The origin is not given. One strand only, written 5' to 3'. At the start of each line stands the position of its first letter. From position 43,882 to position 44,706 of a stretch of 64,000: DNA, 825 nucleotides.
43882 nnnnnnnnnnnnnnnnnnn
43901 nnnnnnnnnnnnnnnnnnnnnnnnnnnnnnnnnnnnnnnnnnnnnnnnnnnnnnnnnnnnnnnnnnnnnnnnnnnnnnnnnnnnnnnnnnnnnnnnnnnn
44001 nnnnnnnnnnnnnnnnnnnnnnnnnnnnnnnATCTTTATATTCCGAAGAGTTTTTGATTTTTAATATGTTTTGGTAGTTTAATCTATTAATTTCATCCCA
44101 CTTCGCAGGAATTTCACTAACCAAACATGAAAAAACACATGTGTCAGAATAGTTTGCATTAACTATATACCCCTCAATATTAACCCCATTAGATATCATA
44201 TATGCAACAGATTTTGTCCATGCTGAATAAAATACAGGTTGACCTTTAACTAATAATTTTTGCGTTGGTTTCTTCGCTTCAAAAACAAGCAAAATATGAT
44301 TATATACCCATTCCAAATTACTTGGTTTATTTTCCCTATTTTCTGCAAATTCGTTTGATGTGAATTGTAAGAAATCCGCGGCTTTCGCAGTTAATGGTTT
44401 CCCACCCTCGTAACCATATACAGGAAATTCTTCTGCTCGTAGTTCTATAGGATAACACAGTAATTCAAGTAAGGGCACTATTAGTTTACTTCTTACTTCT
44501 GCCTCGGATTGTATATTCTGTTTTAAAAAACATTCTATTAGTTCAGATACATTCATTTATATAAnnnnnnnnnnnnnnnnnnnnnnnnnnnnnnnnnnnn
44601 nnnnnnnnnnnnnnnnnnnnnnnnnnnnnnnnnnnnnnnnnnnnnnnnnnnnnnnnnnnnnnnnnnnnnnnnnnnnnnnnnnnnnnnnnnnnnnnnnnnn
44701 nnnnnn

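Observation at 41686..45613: Three-gene operon coupling a Fic toxin-antitoxin pair to a nuclease-NACHT STAND NTPase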

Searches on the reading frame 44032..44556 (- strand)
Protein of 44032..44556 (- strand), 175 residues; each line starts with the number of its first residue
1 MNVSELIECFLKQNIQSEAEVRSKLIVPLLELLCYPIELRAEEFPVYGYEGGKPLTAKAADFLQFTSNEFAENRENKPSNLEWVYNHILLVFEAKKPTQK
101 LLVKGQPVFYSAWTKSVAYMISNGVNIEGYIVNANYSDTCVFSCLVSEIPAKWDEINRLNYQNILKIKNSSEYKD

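Call 63: search_solved_structures(query=A4, max_evalue=10, show_alignments=2)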
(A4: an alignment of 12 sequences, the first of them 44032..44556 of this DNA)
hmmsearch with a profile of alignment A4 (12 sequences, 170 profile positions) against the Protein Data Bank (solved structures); distinct sequences matched with E-value up to 10: 0.

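Call 64: search_protein_families(library=pfam, alignment_id=A4, max_evalue=0.1)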
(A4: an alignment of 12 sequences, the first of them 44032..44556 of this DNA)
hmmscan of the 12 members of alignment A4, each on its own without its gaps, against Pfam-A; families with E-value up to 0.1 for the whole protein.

A. member 1, window:44032-44556:- (175 aa): 0 families

B. families by the number of members that match (of 12 scanned): 2 families
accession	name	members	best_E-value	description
PF13588.12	HSDR_N_2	9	2.2e-05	Type I restriction enzyme R protein N terminus (HSDR_N)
PF04313.20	HSDR_N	9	0.0046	Type I restriction enzyme R protein N terminus (HSDR_N)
